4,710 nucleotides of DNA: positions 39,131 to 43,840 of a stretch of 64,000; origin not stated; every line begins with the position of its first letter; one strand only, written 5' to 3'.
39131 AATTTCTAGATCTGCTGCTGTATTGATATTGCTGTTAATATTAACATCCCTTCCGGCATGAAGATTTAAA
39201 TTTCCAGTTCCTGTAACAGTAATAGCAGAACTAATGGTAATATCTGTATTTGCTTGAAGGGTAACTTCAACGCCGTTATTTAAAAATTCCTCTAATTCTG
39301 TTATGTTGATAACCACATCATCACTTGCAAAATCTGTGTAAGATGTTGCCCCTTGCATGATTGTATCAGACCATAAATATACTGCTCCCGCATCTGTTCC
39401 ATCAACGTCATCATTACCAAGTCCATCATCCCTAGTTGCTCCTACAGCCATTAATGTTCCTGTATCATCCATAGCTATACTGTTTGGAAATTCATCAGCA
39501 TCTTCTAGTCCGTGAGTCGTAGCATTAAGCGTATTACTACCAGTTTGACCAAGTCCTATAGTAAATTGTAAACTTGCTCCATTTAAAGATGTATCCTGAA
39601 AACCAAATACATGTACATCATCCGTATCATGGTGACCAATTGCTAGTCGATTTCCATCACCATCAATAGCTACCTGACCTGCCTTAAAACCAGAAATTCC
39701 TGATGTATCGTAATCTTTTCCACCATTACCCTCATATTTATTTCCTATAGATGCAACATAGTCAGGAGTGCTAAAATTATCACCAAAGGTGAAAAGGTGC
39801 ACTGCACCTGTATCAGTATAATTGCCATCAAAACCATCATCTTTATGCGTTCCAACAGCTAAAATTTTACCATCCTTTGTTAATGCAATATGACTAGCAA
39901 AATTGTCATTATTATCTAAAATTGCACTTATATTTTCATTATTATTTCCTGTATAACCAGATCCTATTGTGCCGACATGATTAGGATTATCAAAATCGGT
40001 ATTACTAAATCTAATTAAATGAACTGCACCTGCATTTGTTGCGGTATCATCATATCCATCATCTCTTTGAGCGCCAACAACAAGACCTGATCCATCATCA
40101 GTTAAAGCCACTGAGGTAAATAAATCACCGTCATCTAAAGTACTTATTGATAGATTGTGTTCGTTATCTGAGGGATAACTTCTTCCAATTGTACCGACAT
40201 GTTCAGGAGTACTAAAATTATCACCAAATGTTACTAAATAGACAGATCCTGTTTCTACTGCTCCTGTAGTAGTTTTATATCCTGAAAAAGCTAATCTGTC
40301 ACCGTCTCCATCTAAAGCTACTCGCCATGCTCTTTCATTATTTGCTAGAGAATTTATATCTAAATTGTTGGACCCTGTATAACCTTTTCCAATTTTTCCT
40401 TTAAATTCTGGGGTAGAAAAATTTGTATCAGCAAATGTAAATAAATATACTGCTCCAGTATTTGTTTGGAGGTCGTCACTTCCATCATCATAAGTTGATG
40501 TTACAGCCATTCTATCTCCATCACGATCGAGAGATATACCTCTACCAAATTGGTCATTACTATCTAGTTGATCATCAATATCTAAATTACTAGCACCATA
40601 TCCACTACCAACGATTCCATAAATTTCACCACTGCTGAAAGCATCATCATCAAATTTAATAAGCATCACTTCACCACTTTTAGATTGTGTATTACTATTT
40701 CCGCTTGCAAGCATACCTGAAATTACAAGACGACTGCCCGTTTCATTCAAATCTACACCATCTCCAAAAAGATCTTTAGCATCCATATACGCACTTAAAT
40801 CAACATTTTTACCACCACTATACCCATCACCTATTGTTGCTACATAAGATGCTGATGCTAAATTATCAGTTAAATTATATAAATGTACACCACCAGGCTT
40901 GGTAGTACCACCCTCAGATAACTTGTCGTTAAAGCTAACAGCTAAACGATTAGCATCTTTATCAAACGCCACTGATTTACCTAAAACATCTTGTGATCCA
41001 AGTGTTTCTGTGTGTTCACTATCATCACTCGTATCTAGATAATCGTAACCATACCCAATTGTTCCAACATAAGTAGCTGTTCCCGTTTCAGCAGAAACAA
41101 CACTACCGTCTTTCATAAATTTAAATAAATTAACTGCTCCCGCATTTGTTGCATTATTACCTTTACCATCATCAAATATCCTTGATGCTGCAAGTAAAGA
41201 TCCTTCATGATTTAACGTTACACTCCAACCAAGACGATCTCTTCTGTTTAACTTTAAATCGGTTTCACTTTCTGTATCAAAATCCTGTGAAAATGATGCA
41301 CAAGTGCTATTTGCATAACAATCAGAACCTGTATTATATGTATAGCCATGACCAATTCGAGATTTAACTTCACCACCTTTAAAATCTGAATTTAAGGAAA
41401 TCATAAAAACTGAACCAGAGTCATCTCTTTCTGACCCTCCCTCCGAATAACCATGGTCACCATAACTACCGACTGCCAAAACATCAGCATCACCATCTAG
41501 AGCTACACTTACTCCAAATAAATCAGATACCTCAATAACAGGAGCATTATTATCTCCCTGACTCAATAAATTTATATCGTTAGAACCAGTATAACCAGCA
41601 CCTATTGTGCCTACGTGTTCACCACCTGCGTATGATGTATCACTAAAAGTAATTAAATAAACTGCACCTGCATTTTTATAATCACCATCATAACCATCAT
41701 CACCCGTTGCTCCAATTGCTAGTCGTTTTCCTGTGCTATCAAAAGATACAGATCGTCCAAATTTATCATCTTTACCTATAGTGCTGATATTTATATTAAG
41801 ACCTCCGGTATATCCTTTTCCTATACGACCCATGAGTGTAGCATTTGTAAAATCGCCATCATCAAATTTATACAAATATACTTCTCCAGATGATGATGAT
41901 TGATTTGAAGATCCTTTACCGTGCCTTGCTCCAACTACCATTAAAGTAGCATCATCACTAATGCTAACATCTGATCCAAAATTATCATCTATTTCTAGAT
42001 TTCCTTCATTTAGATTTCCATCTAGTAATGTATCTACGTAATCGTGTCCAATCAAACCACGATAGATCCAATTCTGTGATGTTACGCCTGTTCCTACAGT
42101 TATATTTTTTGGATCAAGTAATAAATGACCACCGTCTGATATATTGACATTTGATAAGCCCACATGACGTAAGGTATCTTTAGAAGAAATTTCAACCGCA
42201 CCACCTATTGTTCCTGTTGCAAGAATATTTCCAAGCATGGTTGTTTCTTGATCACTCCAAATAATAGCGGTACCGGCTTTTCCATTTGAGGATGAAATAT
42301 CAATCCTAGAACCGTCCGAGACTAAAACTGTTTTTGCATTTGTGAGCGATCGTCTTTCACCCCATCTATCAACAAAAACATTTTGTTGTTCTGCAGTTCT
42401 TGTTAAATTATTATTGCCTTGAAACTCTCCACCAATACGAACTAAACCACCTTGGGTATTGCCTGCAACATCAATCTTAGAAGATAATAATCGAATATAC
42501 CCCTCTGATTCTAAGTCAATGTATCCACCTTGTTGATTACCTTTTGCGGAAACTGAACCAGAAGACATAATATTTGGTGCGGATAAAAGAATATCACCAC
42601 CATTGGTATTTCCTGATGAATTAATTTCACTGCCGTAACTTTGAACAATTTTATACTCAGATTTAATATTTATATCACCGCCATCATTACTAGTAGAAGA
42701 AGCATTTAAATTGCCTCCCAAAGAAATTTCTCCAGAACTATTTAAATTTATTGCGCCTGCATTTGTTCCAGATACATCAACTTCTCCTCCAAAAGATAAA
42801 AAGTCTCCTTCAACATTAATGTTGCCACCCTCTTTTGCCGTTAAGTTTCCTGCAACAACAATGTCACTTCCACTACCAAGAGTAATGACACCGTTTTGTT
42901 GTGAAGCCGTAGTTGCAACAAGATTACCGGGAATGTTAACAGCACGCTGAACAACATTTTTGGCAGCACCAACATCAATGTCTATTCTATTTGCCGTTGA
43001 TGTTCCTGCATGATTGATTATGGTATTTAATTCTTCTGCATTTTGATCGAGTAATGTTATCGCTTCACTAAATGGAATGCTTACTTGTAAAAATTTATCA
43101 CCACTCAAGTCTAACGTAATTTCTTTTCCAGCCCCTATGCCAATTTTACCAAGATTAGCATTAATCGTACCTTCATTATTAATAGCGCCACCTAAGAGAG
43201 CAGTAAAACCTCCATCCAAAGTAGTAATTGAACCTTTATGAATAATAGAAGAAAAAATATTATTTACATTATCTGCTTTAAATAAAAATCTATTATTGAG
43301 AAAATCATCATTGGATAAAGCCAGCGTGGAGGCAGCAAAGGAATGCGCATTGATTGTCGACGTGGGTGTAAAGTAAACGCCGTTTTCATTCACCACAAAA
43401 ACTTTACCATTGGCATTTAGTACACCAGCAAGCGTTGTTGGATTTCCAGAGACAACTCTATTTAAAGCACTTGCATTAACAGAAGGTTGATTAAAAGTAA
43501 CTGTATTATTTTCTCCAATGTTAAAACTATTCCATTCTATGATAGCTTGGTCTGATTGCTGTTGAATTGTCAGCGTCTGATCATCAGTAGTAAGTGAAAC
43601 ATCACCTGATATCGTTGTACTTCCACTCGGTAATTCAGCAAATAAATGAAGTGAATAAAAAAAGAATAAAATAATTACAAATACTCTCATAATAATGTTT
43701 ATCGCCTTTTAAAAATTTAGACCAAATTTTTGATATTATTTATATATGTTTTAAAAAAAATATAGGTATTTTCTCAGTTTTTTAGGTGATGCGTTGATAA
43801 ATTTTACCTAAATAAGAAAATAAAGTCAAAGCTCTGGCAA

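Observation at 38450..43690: Two-partner-secretion exoprotein whose passenger is an array of about 12 FG-GAP (integrin-alpha-like) repeats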

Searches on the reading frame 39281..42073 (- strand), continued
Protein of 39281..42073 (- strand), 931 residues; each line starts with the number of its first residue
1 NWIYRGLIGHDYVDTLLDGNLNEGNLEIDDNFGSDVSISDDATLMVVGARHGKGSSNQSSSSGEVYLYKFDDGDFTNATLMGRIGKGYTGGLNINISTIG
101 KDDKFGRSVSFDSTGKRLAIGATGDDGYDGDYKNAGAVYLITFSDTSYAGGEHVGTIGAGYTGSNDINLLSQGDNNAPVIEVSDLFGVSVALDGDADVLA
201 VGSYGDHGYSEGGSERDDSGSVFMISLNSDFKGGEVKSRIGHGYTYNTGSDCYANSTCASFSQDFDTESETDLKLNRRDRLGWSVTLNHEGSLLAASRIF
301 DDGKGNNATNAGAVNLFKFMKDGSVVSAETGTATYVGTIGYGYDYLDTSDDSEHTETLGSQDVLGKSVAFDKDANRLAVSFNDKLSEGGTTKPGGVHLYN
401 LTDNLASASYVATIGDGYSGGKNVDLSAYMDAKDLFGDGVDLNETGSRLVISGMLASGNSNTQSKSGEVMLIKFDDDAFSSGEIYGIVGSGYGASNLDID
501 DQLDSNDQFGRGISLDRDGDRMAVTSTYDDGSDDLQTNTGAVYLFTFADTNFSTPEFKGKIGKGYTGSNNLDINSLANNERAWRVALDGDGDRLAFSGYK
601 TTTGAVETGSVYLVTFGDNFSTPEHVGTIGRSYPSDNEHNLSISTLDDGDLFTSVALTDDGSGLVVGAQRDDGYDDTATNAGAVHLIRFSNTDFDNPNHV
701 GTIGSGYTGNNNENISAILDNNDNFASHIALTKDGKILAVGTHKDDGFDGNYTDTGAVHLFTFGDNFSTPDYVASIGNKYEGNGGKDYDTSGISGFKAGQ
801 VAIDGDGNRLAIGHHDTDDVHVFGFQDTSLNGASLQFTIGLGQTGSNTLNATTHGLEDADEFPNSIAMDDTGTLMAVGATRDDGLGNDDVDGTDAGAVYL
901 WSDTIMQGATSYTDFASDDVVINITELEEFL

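Call 84: search_protein_representatives(protein=window:39296-42010:-)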
Query: 905 residues. Proteins with E-value up to 0.001 (for the whole library): 1110; up to 1e-10: 361; up to 1e-30: 203. The best 150 are listed.
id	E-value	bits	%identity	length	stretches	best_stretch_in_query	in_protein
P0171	0.0e+00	3315.9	46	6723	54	5-187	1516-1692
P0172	0.0e+00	1724.2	41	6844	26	386-745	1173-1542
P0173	0.0e+00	1715.9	43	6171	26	481-763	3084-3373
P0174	0.0e+00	1343.2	46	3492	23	5-190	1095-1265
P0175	0.0e+00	1294.4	45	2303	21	6-192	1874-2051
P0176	0.0e+00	1226.2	43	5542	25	392-554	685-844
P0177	0.0e+00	1213.9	46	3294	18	388-554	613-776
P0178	0.0e+00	1196.1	43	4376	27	9-191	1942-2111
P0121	0.0e+00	1144.9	67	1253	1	2-905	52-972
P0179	0.0e+00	1087.9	47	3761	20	10-226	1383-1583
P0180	2.7e-295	998.7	45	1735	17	5-192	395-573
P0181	5.4e-282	954.7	45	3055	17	4-155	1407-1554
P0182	1.6e-277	940.0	43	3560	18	388-574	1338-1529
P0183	4.5e-271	918.6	45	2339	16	4-188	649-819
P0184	1.1e-268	910.7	48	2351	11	4-188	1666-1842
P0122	6.0e-192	656.8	45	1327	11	7-185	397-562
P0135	4.0e-134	465.5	43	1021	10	4-152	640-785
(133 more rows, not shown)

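Call 91: search_protein_families(library=pfam, proteins=[P0178, P0174], max_evalue=0.001)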
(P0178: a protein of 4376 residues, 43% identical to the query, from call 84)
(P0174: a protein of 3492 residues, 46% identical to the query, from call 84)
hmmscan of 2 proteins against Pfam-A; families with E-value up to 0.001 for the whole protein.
P0178 (4376 aa): 3 families
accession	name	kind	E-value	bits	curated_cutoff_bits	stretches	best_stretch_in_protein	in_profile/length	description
PF14312.12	FG-GAP_2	-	9.9e-266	858.5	23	33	1081-1120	13-49/49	FG-GAP repeat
PF18676.6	MBG_2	-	3e-121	396.6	25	6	4204-4278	1-72/72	MBG domain (YGX type)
PF05860.19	TPS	-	4.5e-30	105.8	33.5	1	38-300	3-251/252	TPS secretion domain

P0174 (3492 aa): 4 families
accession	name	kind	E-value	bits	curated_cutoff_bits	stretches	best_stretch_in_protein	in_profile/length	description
PF14312.12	FG-GAP_2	-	1.6e-280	905.9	23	34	1869-1908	13-49/49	FG-GAP repeat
PF05860.19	TPS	-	6.4e-35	121.7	33.5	1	29-261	4-231/252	TPS secretion domain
PF15859.10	DEC1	-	7.1e-16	58.4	27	0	2324-2357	26-59/70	Deleted in esophageal cancer 1 family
PF18676.6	MBG_2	-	3.4e-13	50.4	25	1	3286-3365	1-72/72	MBG domain (YGX type)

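Call 93: list_cluster_members(proteins=[P0171, P0172, P0173, P0174, P0176, P0178, P0179, P0001, P0013, P0027])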
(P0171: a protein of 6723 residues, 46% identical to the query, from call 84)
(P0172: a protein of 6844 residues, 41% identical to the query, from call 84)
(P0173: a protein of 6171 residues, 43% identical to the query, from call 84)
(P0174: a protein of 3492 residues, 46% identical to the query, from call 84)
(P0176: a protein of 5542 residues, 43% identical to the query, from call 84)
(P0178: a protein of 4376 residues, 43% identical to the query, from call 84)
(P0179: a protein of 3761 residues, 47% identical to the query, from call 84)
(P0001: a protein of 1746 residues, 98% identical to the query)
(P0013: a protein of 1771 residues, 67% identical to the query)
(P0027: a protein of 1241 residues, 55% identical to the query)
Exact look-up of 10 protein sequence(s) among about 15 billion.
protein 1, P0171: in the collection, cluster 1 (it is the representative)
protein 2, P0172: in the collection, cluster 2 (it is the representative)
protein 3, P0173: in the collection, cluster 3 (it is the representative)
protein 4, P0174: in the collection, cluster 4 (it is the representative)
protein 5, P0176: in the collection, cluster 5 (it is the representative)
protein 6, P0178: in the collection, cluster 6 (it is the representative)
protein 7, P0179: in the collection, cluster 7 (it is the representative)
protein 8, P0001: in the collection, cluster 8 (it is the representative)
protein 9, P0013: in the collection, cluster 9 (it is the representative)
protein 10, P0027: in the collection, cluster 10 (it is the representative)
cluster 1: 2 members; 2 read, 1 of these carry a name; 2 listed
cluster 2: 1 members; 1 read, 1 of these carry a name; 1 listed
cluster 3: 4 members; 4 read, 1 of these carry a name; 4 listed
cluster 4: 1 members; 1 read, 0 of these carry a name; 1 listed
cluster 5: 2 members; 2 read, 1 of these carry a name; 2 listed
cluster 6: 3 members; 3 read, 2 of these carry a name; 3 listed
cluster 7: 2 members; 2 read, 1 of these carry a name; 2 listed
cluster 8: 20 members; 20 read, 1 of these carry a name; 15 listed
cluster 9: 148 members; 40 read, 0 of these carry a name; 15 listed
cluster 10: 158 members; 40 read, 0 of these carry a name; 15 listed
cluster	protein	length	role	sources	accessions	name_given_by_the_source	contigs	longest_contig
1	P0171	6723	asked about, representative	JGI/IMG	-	filamentous hemagglutinin family protein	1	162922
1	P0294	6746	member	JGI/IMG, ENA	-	-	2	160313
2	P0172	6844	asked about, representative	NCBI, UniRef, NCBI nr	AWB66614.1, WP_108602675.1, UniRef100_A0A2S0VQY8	hypothetical protein C2869_09305 [Saccharobesus litoralis] | Filamentous haemagglutinin FhaB/tRNA nuclease CdiA-like TPS domain-containing protein n=1 ... | YDG domain-containing protein [Saccharobesus litoralis]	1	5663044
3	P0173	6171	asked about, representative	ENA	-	-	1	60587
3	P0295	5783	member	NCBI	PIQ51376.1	MAG: hypothetical protein COW02_15040, partial [Comamonadaceae bacterium ...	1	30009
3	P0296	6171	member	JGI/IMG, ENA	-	-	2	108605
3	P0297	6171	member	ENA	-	-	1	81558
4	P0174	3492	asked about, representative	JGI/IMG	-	-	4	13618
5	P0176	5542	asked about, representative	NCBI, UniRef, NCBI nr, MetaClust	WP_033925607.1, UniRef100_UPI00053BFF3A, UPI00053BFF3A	MBG domain-containing protein [Sphingomonas sp. 35-24ZXX] | MBG domain-containing protein n=1 Tax=Sphingomonas sp. 35-24ZXX TaxID=1545915 ... | status=active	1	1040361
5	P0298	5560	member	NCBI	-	-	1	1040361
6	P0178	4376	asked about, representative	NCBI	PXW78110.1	filamentous hemagglutinin family protein, partial [Blastomonas natatoria]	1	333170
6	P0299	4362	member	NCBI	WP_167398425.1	MBG domain-containing protein, partial [Blastomonas natatoria]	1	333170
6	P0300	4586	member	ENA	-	-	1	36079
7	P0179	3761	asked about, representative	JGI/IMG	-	filamentous hemagglutinin family protein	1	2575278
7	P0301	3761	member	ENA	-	-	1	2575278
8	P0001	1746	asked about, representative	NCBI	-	-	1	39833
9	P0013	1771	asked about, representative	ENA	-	-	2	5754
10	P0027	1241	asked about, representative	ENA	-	-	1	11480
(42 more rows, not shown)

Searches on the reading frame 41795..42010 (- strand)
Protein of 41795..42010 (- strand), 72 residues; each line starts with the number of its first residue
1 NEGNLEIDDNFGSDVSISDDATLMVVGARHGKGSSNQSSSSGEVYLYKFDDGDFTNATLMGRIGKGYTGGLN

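Call 32: search_solved_structures(query=A2, max_evalue=1, show_alignments=2)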
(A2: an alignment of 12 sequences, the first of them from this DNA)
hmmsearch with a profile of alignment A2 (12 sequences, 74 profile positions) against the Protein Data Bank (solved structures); distinct sequences matched with E-value up to 1: 3.
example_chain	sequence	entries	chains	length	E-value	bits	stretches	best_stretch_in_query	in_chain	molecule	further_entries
3vgz_A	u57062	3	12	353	0.073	16.4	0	14-47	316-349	Uncharacterized protein YncE | PQQ-dependent catabolism-associated beta-propeller protein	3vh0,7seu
7znk_C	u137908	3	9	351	0.09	16.1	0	25-54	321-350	THO complex subunit 3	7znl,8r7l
7apk_C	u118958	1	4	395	0.15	15.4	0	25-54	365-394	THO complex subunit 3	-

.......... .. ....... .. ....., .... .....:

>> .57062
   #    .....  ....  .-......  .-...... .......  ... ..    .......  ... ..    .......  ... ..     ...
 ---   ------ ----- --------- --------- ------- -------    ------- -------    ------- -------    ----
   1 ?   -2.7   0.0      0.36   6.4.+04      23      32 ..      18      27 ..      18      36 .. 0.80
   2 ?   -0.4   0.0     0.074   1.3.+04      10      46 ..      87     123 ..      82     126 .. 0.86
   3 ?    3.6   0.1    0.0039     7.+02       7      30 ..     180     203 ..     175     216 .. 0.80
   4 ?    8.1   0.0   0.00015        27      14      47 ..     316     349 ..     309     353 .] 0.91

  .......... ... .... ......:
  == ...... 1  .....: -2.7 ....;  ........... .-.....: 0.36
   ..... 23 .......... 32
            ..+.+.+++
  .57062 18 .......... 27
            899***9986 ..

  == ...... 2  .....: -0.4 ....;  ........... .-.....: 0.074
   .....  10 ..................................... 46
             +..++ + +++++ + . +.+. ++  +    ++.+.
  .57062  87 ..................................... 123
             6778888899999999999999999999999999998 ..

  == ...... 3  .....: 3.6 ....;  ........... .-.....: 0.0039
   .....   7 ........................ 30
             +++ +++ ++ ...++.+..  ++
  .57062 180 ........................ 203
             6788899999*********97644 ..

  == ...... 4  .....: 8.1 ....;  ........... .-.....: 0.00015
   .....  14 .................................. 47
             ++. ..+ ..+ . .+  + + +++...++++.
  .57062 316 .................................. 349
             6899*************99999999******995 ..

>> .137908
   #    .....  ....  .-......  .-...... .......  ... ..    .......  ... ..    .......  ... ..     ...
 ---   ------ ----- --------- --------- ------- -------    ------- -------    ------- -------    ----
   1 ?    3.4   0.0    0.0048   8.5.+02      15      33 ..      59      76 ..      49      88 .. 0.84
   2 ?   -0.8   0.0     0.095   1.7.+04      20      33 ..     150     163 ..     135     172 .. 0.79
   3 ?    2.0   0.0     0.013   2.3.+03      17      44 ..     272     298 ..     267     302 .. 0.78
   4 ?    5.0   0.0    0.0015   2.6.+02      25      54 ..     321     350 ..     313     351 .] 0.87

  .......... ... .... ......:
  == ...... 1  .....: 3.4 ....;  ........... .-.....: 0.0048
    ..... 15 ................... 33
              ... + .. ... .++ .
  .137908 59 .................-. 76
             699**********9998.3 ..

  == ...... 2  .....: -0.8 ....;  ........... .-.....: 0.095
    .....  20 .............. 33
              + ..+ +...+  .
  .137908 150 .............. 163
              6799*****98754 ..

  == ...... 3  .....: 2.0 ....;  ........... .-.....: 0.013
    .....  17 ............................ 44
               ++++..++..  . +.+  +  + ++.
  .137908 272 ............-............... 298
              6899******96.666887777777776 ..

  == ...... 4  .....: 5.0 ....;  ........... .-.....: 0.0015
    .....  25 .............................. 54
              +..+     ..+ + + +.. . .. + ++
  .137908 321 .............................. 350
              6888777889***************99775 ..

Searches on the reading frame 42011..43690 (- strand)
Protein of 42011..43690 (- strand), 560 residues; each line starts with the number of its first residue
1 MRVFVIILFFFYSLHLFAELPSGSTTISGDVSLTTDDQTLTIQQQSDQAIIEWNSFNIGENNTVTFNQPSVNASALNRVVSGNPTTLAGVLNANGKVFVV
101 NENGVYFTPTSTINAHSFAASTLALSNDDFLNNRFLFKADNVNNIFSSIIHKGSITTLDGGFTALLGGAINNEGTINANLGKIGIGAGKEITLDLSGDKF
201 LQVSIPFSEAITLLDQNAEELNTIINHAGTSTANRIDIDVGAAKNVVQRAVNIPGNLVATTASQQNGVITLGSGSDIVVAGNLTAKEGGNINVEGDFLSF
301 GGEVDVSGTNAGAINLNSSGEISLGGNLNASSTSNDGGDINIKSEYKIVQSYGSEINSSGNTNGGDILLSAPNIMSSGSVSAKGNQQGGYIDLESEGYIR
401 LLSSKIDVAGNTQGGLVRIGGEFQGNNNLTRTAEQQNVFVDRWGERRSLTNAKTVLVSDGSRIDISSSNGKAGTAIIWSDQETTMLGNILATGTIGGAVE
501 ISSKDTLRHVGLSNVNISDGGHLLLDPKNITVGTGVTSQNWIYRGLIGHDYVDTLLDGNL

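Call 83: search_solved_structures(query=window:42011-43690:-, max_evalue=0.01)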
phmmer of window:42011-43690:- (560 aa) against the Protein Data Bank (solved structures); distinct sequences matched with E-value up to 0.01: 5.
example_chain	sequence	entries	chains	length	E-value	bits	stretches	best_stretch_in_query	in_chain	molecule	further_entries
8cpk_A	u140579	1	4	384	2e-40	142.3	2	21-206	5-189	EtpA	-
8vba_A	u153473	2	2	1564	3e-36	128.5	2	16-206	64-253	EtpA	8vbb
2odl_A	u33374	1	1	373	1.5e-26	96.5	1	25-213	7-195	Adhesin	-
4i84_A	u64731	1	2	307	2.6e-26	95.7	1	15-277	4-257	Heme/hemopexin-binding protein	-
4rm6_A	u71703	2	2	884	1.6e-23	86.5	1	19-277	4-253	Heme/hemopexin-binding protein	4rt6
